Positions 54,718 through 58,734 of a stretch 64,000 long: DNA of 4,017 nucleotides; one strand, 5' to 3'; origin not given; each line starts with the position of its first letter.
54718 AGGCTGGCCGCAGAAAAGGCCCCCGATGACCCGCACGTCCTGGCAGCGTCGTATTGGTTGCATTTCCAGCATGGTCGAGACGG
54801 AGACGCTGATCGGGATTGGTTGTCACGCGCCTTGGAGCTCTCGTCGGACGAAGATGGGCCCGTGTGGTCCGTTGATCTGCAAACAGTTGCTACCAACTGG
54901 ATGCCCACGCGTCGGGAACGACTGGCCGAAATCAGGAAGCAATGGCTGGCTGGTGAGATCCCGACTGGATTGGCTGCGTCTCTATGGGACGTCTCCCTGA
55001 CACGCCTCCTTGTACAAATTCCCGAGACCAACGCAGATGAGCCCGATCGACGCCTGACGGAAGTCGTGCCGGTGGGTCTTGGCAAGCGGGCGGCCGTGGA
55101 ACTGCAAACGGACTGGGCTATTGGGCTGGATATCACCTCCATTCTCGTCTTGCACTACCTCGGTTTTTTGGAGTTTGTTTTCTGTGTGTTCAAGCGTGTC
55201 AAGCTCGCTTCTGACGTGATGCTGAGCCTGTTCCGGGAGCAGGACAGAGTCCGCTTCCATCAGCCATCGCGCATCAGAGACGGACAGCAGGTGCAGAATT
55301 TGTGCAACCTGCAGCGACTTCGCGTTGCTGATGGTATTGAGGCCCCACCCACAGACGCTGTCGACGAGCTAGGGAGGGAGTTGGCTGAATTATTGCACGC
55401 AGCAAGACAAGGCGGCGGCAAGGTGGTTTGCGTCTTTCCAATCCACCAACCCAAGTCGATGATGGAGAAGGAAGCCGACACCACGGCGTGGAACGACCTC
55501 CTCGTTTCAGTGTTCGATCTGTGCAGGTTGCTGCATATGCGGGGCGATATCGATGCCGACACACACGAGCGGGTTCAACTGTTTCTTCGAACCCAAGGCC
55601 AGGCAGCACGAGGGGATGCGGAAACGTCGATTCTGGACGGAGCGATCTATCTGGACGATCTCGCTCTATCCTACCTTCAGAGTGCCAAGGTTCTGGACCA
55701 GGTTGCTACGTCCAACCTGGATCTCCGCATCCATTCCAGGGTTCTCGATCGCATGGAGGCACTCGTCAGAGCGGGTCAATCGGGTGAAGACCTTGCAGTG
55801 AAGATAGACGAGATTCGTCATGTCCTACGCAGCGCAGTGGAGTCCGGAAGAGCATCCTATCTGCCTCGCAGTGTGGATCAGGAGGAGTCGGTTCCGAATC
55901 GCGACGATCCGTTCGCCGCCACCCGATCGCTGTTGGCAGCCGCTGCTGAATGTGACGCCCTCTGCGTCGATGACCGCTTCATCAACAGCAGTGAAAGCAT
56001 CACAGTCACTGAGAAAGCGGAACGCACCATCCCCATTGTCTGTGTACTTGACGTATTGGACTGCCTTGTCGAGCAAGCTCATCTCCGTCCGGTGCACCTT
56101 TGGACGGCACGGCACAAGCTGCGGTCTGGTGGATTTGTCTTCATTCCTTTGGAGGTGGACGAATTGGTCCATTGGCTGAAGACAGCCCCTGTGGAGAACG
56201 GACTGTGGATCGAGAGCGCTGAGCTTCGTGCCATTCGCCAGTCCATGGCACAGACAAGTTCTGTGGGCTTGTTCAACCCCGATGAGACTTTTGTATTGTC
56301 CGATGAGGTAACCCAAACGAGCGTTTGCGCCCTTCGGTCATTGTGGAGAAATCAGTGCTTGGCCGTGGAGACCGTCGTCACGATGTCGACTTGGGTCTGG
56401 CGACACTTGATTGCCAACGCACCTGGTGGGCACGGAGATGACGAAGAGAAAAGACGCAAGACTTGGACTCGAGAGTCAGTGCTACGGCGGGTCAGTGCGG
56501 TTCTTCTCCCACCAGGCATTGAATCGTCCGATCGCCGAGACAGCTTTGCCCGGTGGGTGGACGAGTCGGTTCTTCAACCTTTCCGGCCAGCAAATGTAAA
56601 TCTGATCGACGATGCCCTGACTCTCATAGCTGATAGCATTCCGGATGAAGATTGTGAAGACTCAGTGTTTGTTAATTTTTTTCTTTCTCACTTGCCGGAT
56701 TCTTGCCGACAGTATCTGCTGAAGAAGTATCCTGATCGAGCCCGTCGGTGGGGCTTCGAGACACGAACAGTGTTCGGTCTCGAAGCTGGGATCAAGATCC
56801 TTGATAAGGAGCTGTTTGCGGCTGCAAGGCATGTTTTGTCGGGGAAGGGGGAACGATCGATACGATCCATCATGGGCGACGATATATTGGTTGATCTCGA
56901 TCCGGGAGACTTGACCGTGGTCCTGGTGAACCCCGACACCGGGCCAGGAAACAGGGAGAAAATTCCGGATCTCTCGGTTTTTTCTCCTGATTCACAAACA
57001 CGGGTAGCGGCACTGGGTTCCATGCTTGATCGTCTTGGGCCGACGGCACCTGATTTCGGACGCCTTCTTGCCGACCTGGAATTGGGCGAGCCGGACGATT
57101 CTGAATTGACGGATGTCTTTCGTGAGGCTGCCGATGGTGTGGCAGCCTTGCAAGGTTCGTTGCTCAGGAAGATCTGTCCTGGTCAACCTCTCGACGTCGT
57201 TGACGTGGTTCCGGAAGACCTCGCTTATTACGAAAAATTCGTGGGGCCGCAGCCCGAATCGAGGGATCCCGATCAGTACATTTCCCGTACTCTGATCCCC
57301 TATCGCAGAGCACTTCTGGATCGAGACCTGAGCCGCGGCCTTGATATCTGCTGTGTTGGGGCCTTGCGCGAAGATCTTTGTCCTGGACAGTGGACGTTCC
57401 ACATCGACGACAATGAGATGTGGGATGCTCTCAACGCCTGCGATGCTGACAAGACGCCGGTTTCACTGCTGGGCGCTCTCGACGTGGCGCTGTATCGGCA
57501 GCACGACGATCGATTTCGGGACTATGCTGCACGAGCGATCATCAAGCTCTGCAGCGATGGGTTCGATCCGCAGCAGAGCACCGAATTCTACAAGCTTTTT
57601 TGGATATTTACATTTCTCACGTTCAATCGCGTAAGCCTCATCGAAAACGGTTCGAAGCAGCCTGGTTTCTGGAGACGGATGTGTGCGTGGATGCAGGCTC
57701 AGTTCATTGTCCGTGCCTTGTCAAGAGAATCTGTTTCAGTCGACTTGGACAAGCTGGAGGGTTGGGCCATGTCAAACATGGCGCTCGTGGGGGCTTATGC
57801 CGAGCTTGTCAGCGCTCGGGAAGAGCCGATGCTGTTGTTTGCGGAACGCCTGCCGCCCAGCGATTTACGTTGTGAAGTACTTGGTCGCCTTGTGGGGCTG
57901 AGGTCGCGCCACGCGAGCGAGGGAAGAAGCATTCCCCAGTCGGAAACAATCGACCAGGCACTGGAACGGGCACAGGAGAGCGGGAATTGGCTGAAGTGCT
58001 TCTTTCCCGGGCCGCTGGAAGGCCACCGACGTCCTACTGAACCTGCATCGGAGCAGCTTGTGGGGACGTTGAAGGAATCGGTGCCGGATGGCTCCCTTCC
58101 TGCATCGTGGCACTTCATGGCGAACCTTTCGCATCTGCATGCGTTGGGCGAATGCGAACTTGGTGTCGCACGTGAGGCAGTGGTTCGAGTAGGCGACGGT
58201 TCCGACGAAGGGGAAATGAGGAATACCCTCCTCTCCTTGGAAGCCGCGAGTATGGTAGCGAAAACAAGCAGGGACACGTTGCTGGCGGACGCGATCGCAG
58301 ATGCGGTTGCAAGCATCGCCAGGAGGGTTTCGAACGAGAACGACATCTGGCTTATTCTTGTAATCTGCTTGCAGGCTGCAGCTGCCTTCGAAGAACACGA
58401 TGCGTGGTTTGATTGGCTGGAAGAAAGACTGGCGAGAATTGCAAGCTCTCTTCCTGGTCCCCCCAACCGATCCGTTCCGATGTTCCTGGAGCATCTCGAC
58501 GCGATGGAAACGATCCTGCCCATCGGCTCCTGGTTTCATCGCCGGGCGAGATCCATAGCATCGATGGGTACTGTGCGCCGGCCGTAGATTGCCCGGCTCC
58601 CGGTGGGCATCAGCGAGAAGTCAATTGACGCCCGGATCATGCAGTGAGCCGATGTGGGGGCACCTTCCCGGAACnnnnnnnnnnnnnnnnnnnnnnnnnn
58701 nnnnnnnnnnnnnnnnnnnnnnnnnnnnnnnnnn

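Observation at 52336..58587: Orphan ~2,083-aa protein: candidate single-gene conflict/defence system of unrecognised type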

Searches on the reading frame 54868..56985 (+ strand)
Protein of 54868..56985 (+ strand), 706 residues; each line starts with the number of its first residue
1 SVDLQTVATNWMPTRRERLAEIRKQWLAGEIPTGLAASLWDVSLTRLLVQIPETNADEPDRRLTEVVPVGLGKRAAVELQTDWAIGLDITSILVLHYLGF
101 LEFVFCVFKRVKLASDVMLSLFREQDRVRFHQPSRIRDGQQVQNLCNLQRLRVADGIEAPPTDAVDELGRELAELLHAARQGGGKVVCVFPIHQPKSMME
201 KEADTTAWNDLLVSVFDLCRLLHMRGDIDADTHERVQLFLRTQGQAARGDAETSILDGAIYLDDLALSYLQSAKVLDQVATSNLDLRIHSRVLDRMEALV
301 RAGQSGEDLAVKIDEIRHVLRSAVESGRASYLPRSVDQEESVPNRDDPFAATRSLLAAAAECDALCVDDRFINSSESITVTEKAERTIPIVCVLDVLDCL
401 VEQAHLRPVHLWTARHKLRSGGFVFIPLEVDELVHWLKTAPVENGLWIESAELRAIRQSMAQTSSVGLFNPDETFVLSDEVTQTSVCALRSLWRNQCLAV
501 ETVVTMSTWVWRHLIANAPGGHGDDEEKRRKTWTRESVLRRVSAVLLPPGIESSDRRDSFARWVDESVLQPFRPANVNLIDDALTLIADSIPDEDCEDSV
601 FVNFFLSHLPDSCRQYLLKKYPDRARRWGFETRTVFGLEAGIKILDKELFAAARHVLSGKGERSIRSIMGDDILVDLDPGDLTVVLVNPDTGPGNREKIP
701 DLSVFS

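Call 72: search_protein_representatives(alignment_id=A6)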
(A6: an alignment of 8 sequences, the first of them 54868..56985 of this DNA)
Query: 8 sequences, 704 profile positions. Proteins with E-value up to 0.001 (for the whole library): 1916; up to 1e-10: 1605; up to 1e-30: 915. The best 150 are listed.
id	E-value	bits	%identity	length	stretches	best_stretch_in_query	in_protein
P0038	2.2e-297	1004.4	-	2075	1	1-704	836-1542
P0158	5.2e-294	993.3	-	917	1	1-704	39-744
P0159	4.4e-292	986.9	-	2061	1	2-704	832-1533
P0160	5.9e-290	979.9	-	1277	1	1-704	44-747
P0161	2.4e-287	971.3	-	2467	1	41-704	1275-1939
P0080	6.7e-285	963.1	-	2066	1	1-704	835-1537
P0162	6.2e-270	913.7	-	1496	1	2-704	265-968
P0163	1.1e-259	879.8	-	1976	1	1-704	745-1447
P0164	4.7e-255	864.5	-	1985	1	1-704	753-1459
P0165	1.2e-254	863.1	-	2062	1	3-704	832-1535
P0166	3.1e-247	838.6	-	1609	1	2-704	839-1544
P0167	4.7e-242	821.5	-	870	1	2-704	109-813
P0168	1.3e-241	820.1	-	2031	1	3-704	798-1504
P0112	7.6e-238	807.6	-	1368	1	2-581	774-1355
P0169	9.1e-238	807.4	-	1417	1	2-704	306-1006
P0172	1.7e-224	763.5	-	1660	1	2-704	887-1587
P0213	2.5e-156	538.2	-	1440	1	2-589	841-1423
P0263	6.7e-101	354.9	-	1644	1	6-581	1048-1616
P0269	1.5e-95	337.3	-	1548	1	12-568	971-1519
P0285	1.9e-92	327.0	-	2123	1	16-673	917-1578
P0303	1.6e-88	314.1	-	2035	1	2-663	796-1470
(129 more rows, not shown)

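Call 98: search_protein_families(library=pfam, proteins=[P0161, P0263, P0269, P0285, P0172], max_evalue=0.001)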
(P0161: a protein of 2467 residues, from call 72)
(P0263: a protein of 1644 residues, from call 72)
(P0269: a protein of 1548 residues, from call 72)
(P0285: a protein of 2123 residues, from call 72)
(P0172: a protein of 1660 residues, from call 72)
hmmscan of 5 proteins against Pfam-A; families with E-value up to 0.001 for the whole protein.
P0161 (2467 aa): 1 family
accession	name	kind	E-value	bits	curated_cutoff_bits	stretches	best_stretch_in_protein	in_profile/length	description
PF20698.3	PIN-TPR-GreABC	-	9.1e-21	75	27.8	1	987-1125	1-136/138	PIN domain associated with the TPR-GreAB-C-PIN system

P0263 (1644 aa): 3 families
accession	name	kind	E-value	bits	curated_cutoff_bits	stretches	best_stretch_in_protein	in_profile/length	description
PF24407.1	HTH_upst_double_PIN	-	1.9e-19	70.2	27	1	1046-1115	1-70/70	HTH_upstream_double_PIN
PF01048.26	PNP_UDP_1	-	1.1e-08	35.2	25.1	1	276-354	140-222/233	Phosphorylase superfamily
PF20698.3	PIN-TPR-GreABC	-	5.7e-08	33.5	27.8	1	1300-1412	2-135/138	PIN domain associated with the TPR-GreAB-C-PIN system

P0269 (1548 aa): 3 families
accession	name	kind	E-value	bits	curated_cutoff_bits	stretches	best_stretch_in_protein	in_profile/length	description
PF24407.1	HTH_upst_double_PIN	-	1.4e-14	54.6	27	1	964-1033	1-70/70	HTH_upstream_double_PIN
PF01048.26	PNP_UDP_1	-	2e-13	50.7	25.1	1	58-277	36-202/233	Phosphorylase superfamily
PF20698.3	PIN-TPR-GreABC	-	0.00065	20.4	27.8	0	1217-1260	1-63/138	PIN domain associated with the TPR-GreAB-C-PIN system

P0285 (2123 aa): 3 families
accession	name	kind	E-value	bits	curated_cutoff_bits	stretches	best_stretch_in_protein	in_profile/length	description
PF24407.1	HTH_upst_double_PIN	-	6.9e-15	55.6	27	1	907-975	2-70/70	HTH_upstream_double_PIN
PF20698.3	PIN-TPR-GreABC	-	6.3e-05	23.7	27.8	0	1159-1276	1-135/138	PIN domain associated with the TPR-GreAB-C-PIN system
PF04471.18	Mrr_cat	-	0.00024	21.7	21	1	44-105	3-62/115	Restriction endonuclease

P0172 (1660 aa): 1 family
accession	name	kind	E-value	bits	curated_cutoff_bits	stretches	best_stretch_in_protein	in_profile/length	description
PF24407.1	HTH_upst_double_PIN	-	3.1e-07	31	27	1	891-958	3-70/70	HTH_upstream_double_PIN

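Call 103: search_solved_structures(query=A6, max_evalue=10)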
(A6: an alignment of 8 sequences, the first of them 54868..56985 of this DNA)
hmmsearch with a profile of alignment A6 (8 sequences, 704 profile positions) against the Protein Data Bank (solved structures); distinct sequences matched with E-value up to 10: 1.
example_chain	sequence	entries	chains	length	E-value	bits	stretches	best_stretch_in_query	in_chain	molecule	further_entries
9vy3_A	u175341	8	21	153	0.73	11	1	624-680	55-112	Propeptide, PepSY amd peptidase M4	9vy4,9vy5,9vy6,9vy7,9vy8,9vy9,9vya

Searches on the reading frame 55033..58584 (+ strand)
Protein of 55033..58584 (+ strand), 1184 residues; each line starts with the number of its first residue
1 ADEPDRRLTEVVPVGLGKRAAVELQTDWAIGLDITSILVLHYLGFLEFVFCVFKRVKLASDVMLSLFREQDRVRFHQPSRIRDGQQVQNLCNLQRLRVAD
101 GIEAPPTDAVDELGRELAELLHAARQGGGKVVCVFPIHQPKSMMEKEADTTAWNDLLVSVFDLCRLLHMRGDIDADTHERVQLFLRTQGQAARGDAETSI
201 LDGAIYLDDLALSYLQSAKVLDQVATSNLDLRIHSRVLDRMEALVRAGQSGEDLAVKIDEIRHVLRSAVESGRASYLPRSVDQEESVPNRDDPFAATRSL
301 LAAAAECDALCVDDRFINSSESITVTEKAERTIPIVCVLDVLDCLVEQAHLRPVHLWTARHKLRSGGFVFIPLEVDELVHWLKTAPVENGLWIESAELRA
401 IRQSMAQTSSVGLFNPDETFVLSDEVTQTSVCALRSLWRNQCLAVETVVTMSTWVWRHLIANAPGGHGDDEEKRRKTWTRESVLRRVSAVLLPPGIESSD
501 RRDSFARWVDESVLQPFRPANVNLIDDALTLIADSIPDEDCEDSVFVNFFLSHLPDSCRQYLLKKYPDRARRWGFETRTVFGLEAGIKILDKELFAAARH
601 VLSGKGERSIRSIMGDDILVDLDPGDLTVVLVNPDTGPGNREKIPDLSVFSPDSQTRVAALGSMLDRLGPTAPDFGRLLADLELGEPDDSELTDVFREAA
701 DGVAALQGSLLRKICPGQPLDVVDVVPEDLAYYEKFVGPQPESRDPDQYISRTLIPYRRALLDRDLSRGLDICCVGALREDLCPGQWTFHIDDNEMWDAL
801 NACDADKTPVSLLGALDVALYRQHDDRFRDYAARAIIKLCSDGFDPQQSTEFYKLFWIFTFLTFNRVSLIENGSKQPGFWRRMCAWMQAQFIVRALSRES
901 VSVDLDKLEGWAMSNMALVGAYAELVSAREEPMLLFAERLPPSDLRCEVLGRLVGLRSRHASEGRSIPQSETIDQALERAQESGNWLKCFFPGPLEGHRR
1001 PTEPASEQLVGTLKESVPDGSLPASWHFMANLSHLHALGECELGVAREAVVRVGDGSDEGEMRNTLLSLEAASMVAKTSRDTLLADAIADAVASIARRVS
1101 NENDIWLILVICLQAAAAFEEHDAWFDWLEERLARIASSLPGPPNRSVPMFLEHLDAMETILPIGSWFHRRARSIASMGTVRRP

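Call 45: predict_structure(alignment_id=A2)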
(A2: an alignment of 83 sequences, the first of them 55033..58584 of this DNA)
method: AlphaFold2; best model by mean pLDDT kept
length: 1184 residues; sequences in the alignment: 83
mean_pLDDT: 85.4   pTM: 0.76
mean pLDDT of the five models: 85.4, 84.1, 83.1, 82.4, 81.7
residues with pLDDT >= 90: 574; 70-90: 482; 50-70: 88; < 50: 40
segments of 3 or more residues with pLDDT < 50: 1-12, 282-290, 320-329, 466-469
pLDDT, mean of each block of 10 residues (from residue 1): 36 55 87 89 92 89 86 75 91 90 81 90 90 90 84 91 92 90 90 78 92 93 91 91 84 87 93 86 47 71 85 64 46 80 91 92 81 91 89 90 79 63 84 95 93 92 57 71 91 90 94 93 94 77 71 88 83 68 60 86 88 81 85 66 86 89 90 89 81 83 90 83 89 95 92 96 95 95 94 96 90 97 95 95 68 90 92 92 94 81 83 90 88 83 89 95 93 95 88 91 88 81 88 92 91 65 89 95 96 89 92 95 91 93 86 92 88 87 53
secondary structure, 60 per line:
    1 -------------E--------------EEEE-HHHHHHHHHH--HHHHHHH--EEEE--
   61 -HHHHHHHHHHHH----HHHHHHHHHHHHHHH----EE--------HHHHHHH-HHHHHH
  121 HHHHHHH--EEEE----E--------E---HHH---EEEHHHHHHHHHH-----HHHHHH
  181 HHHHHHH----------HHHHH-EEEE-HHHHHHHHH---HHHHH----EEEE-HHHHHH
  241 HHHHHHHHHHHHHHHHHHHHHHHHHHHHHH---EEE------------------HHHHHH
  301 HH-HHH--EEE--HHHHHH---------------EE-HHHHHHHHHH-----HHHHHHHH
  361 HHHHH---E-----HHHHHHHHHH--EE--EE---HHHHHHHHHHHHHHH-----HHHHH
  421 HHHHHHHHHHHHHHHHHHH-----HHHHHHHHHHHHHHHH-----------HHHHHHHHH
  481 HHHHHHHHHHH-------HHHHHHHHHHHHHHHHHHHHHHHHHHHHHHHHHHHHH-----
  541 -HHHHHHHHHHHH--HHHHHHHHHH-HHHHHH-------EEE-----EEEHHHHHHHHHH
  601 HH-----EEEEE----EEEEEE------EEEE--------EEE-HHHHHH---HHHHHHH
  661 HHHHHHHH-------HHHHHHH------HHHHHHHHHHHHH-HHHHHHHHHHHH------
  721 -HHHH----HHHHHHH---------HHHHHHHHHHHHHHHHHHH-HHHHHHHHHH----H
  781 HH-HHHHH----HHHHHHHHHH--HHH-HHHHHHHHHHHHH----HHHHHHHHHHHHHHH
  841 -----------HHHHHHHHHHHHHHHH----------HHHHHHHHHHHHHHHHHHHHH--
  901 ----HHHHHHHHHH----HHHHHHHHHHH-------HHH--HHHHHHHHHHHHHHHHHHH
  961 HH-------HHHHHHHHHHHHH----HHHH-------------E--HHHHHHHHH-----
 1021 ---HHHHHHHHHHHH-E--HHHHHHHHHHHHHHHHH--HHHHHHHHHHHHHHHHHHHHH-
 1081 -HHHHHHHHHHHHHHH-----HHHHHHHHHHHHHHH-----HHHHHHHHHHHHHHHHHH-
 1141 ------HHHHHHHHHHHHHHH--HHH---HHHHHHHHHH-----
elements in order (helices of 4 or more, strands of 3 or more residues): E29-32 H34-43 H46-52 E55-58 H62-73 H78-92 H107-113 H115-127 E130-133 E157-159 H160-169 H175-187 H198-202 E204-207 H209-217 H221-225 E230-233 H235-270 E274-276 H295-302 E309-311 H314-319 H338-347 H353-365 H375-384 H396-410 H416-439 H445-460 H472-491 H499-535 H542-553 H556-565 H567-572 E580-582 E588-590 H591-602 E608-612 E617-622 E629-632 E641-643 H645-650 H654-668 H676-682 H689-701 H703-714 H722-725 H730-736 H746-764 H766-775 H784-788 H793-802 H809-821 H826-840 H852-867 H878-898 H905-914 H919-929 H942-962 H970-982 H987-990 H1007-1015 H1024-1035 H1040-1056 H1059-1079 H1082-1096 H1102-1116 H1122-1139 H1147-1161 H1170-1179

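Call 49: fold_search(model_id=the predicted structure, library=pdb)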
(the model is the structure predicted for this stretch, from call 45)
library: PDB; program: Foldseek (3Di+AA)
matches with E <= 10: 730; with E <= 0.001: 2
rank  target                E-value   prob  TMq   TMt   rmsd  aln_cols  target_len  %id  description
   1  4bsm                  2.9e-04  0.98  0.16  0.18  20.9       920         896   10  Crystal structure of the Nuclear Export Receptor CRM1 (exportin-1) lacking the C-terminal helical extension at 4.5A (released 2013-07-31)
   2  8xvg_L                9.9e-04  0.33  0.08  0.05  40.7      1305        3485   10  Structure of human NuA4/TIP60 complex (released 2024-07-24)
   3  7z8t_D                1.3e-03  0.93  0.17  0.17  28.1      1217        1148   11  CAND1-SCF-SKP2 CAND1 engaged SCF rocked (released 2023-04-19)
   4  8f0x_A                1.5e-03  0.57  0.10  0.11  26.0      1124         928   10  Cryo-EM structure of Kap114 bound to H2A-H2B (released 2023-07-26)
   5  9m1i_D                1.8e-03  0.60  0.11  0.12  30.8      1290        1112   12  Cryo-EM structure of the TBC-D-Arl2-beta-tubulin complex (released 2025-10-22)
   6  6tvo_A                1.9e-03  0.80  0.15  0.16  21.6      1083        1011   10  Human CRM1-RanGTP in complex with Leptomycin B (released 2020-07-08)
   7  7r5k_B0               2.5e-03  0.63  0.13  0.10  30.9      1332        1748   12  Human nuclear pore complex (constricted) (released 2022-06-22)
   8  6bq1_B                2.5e-03  0.57  0.10  0.13  35.5       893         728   11  Human PI4KIIIa lipid kinase complex (released 2017-12-13)
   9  8or0_C                3.4e-03  0.69  0.15  0.15  30.0      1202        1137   11  CAND1-CUL1-RBX1-SKP1-SKP2-CKS1-CDK2 (released 2023-06-28)
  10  7oqb_O                3.5e-03  0.66  0.11  0.14  23.4       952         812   11  The U2 part of Saccharomyces cerevisiae spliceosomal pre-A complex (delta BS-A ACT1) (released 2021-08-11)
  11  9n6z_SP               3.8e-03  0.44  0.12  0.09  46.7      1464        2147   10  SSU processome maturation and disassembly, State D (released 2025-11-05)
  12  9b3f_A                4.5e-03  0.54  0.10  0.12  26.6      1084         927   10  Cryo-EM structure of yeast (Nap1)2-H2A-H2B-Kap114 (released 2024-11-27)
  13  7mqa_SP               4.7e-03  0.35  0.11  0.07  41.9      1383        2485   10  Cryo-EM structure of the human SSU processome, state post-A1 (released 2021-09-22)
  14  8fl2_NU               5.3e-03  0.63  0.09  0.12  24.1       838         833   10  Human nuclear pre-60S ribosomal subunit (State I1) (released 2023-07-12)
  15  4xrk                  5.3e-03  0.60  0.11  0.14  22.3       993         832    9  Crystal Structure of Importin Beta in a Polyethylene Glycol Condition (released 2016-01-27)
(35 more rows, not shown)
